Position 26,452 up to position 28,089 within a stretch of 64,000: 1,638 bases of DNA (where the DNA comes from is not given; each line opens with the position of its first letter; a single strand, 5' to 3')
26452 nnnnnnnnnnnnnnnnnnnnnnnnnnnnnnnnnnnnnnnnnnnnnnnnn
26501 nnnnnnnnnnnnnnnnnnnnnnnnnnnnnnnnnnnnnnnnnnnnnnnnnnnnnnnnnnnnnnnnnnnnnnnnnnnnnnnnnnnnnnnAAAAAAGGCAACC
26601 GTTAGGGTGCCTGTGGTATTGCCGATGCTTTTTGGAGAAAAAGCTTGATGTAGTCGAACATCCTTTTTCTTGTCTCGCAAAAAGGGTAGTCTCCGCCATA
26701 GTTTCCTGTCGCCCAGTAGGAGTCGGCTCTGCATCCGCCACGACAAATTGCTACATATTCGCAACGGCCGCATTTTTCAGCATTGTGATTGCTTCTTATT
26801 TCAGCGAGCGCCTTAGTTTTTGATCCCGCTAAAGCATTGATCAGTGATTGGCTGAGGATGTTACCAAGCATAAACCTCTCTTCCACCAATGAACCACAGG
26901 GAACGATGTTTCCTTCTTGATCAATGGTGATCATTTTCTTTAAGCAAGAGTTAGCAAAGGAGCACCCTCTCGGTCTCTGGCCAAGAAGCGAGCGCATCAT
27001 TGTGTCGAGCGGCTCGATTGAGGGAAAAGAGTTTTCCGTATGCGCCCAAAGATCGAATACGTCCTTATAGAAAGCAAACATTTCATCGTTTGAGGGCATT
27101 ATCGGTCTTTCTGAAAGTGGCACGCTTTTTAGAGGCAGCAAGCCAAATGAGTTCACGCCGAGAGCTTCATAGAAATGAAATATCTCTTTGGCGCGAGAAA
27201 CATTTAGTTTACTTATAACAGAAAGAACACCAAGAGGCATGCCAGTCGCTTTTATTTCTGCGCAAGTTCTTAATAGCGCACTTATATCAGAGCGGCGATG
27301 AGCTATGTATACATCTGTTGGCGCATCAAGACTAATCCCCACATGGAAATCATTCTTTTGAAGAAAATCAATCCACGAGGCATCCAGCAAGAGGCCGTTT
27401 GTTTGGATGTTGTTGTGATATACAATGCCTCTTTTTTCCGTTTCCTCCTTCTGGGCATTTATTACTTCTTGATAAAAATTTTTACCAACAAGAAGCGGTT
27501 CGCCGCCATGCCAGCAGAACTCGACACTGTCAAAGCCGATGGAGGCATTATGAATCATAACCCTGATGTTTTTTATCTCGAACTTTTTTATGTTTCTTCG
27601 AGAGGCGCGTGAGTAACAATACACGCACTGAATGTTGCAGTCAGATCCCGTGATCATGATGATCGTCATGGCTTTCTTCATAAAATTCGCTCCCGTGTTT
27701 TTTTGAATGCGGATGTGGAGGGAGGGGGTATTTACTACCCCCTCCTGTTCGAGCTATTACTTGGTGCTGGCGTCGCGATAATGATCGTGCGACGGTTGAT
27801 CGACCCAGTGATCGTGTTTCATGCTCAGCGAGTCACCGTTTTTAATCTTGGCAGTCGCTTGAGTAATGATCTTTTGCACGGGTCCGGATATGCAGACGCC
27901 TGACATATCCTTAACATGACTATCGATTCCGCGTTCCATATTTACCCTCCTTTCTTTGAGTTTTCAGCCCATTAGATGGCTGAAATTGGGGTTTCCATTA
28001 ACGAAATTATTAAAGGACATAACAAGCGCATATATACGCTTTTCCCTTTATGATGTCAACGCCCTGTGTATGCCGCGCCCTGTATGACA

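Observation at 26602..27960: Module B: 60-aa His/Trp/Tyr-rich peptide + attenuator hairpin + rSAM-SPASM (possible cyclophane/streptide-like chemistry)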

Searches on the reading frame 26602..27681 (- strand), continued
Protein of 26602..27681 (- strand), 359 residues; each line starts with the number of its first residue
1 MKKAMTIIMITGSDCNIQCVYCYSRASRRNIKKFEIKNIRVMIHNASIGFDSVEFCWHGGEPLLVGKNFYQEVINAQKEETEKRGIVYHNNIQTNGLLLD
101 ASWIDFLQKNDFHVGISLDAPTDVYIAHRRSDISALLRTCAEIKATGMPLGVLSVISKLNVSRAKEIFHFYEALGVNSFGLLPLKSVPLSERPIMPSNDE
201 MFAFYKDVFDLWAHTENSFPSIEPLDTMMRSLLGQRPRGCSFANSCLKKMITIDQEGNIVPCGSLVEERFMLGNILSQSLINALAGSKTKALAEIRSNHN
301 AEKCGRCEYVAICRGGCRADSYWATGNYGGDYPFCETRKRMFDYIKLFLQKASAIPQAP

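Call 79: search_protein_families(library=pfam, proteins=[P0093, P0103, P0114, P0117, P0121, P0138, P0158, P0180, P0183], max_evalue=0.001)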
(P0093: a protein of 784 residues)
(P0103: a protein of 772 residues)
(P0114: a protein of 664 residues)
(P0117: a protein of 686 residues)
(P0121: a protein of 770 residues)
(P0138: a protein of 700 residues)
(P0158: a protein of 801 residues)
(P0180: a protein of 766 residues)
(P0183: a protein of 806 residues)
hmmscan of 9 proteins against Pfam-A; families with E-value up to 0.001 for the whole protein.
P0093 (784 aa): 3 families
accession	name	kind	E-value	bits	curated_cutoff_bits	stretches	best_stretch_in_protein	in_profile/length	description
PF04055.27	Radical_SAM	-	3.7e-34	118.7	29.5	2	450-615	2-166/166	Radical SAM superfamily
PF13353.11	Fer4_12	-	4.2e-09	37.3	22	1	448-553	8-113/137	4Fe-4S single cluster domain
PF13186.11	SPASM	-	1.1e-07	32.4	21.5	1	263-322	6-66/67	Iron-sulfur cluster-binding domain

P0103 (772 aa): 3 families
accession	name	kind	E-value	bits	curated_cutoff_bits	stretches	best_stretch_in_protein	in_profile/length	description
PF04055.27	Radical_SAM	-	1.1e-27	97.7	29.5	2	7-167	2-165/166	Radical SAM superfamily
PF13353.11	Fer4_12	-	5.3e-11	43.4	22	1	441-545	11-116/137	4Fe-4S single cluster domain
PF13186.11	SPASM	-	1.5e-08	35.2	21.5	1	251-310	5-66/67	Iron-sulfur cluster-binding domain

P0114 (664 aa): 3 families
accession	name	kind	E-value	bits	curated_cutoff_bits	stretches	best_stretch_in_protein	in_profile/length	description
PF04055.27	Radical_SAM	-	2.7e-36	125.7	29.5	2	295-465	2-166/166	Radical SAM superfamily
PF13353.11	Fer4_12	-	3.4e-08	34.3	22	1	299-372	14-83/137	4Fe-4S single cluster domain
PF13186.11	SPASM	-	3.8e-08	33.9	21.5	1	545-603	7-67/67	Iron-sulfur cluster-binding domain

P0117 (686 aa): 3 families
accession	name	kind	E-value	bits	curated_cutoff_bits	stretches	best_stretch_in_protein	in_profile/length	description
PF04055.27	Radical_SAM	-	8.9e-31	107.7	29.5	2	387-523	4-144/166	Radical SAM superfamily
PF13186.11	SPASM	-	7.5e-09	36.2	21.5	1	259-316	8-67/67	Iron-sulfur cluster-binding domain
PF13353.11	Fer4_12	-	9.8e-05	23.1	22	0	13-124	13-118/137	4Fe-4S single cluster domain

P0121 (770 aa): 2 families
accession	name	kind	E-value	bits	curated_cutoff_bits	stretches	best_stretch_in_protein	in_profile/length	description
PF04055.27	Radical_SAM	-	6.1e-31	108.3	29.5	2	7-169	3-166/166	Radical SAM superfamily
PF13353.11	Fer4_12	-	9.7e-10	39.3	22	1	441-529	10-95/137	4Fe-4S single cluster domain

P0138 (700 aa): 3 families
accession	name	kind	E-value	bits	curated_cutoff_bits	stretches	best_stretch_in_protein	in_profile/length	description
PF04055.27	Radical_SAM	-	2.1e-36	126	29.5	2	387-545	2-165/166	Radical SAM superfamily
PF13186.11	SPASM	-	2e-07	31.6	21.5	1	256-314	6-66/67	Iron-sulfur cluster-binding domain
PF13353.11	Fer4_12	-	2e-05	25.3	22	0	12-122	12-120/137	4Fe-4S single cluster domain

P0158 (801 aa): 3 families
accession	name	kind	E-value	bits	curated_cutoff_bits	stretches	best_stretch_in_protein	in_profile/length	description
PF04055.27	Radical_SAM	-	1.5e-30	107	29.5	2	470-608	2-142/166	Radical SAM superfamily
PF13353.11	Fer4_12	-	3e-14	53.9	22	1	474-596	14-136/137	4Fe-4S single cluster domain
PF13186.11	SPASM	-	1.6e-12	48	21.5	2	265-326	4-66/67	Iron-sulfur cluster-binding domain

P0180 (766 aa): 3 families
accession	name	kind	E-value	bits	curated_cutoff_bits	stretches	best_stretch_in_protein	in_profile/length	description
PF04055.27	Radical_SAM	-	5.1e-38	131.3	29.5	2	450-585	2-140/166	Radical SAM superfamily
PF13186.11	SPASM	-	5.8e-17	62.2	21.5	2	666-726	4-67/67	Iron-sulfur cluster-binding domain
PF13353.11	Fer4_12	-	1.6e-12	48.4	22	1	454-563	14-121/137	4Fe-4S single cluster domain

P0183 (806 aa): 3 families
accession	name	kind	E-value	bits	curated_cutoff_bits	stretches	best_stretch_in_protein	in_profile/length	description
PF04055.27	Radical_SAM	-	2e-27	96.8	29.5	2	454-586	3-138/166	Radical SAM superfamily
PF13186.11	SPASM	-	7.7e-19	68.2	21.5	2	673-732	4-66/67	Iron-sulfur cluster-binding domain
PF13353.11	Fer4_12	-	7.3e-13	49.4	22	1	456-565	13-120/137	4Fe-4S single cluster domain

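Call 82: find_encoding_contigs(protein=P0087, flank=3000, max_places=1)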
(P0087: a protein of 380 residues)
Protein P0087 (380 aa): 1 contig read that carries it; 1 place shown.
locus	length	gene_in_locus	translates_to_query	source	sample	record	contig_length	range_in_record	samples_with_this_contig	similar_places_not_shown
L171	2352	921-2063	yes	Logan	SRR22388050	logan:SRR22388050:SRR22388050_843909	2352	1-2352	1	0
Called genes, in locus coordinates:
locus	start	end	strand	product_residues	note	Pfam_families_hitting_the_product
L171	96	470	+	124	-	-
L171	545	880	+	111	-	-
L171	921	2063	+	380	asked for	PF04055:Radical_SAM, PF13353:Fer4_12, PF13186:SPASM (weak)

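Call 83: find_encoding_contigs(protein=P0089, flank=3000, max_places=1)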
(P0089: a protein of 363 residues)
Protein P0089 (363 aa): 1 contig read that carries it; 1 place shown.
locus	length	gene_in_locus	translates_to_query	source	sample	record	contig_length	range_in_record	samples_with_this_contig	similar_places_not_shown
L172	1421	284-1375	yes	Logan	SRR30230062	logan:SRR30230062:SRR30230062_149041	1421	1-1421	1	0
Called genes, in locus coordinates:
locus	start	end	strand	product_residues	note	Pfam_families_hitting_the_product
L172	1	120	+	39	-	?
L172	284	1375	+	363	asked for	PF04055:Radical_SAM, PF13186:SPASM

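Call 84: find_encoding_contigs(protein=P0090, flank=3000, max_places=1)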
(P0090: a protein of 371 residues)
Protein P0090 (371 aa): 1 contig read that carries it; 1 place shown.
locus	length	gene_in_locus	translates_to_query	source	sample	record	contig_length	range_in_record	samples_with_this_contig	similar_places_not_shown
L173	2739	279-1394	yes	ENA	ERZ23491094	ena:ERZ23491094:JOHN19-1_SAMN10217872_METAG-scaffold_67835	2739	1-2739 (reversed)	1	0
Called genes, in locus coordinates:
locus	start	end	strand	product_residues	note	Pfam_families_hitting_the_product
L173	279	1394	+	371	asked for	PF04055:Radical_SAM, PF13186:SPASM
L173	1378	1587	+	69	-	-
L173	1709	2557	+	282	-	-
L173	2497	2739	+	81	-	?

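Call 99: predict_structure(alignment_id=A1)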
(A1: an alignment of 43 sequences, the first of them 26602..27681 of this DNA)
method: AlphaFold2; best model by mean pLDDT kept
length: 359 residues; sequences in the alignment: 43
mean_pLDDT: 92.8   pTM: 0.90
mean pLDDT of the five models: 92.8, 92.6, 92.2, 91.7, 91.4
residues with pLDDT >= 90: 295; 70-90: 51; 50-70: 12; < 50: 1
segments of 3 or more residues with pLDDT < 50: none
pLDDT, mean of each block of 10 residues (from residue 1): 91 91 83 96 98 95 97 99 98 96 97 96 95 94 93 97 99 96 88 94 99 96 93 78 72 96 91 98 97 94 90 88 93 94 96 72
secondary structure, 60 per line:
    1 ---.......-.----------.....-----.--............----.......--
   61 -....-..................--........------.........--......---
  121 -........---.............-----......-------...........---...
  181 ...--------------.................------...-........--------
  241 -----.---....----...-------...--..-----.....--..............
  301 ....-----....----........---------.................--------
elements in order: E4-10 H23-27 H36-47 E52-58 H62-65 H67-84 E87-94 H101-109 E112-117 H122-129 H133-145 E151-156 H164-174 E178-183 H198-214 E221-223 H225-232 E250-253 E258-260 H280-284 H287-304 H310-313 H318-325 H335-351

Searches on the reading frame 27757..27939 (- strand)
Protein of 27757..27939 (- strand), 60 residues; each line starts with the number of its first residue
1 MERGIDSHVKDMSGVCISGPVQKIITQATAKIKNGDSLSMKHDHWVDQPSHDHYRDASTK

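Call 5: search_protein_families(library=pfam, proteins=[window:27757-27939:-], max_evalue=0.01)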
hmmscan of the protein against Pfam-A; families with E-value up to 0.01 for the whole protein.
window:27757-27939:- (60 aa): 0 families

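Call 6: search_protein_families(library=ncbifam, proteins=[window:27757-27939:-], max_evalue=0.01)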
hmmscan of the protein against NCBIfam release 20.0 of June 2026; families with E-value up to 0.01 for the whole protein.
window:27757-27939:- (60 aa): 0 families

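Call 77: find_homologous_proteins(query=A3, max_evalue=0.001)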
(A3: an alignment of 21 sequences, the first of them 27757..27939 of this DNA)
Query A3 (21 sequences) (60 aa, profile of the alignment): 19 proteins with E <= 0.001 among 120 candidates.
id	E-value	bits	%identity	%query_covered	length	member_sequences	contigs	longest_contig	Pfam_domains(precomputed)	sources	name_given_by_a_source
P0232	4.7e-15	73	100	100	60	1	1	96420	-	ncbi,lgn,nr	ncbi:hypothetical protein HY839_01930 [Candidatus Azambacteria bacterium]|nr:hypothetical protein [C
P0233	7.0e-14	69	33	35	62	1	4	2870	-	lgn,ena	-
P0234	1.2e-13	69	44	53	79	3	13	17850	-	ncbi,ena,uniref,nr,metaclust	ncbi:MAG: hypothetical protein US36_C0014G0005 [Candidatus Wolfebacteria bacterium GW2011_GWC1_37_10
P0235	1.4e-13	68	33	68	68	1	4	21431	-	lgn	-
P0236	4.4e-13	67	67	100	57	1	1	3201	-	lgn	-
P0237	4.9e-13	67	75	98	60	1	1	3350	-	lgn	-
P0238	5.2e-13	67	75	98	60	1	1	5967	-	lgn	-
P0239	5.8e-13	66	46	77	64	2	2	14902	-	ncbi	-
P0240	3.7e-12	64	46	40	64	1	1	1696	-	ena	-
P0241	3.5e-11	61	32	68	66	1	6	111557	-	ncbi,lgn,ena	-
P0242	2.7e-10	58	33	88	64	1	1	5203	-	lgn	-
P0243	1.7e-9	55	28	68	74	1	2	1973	-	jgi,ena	jgi:hypothetical protein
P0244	1.8e-9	55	27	62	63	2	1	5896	-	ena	-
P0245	2.5e-8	52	33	70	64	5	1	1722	-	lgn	-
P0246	5.1e-7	47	38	70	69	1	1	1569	-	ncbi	-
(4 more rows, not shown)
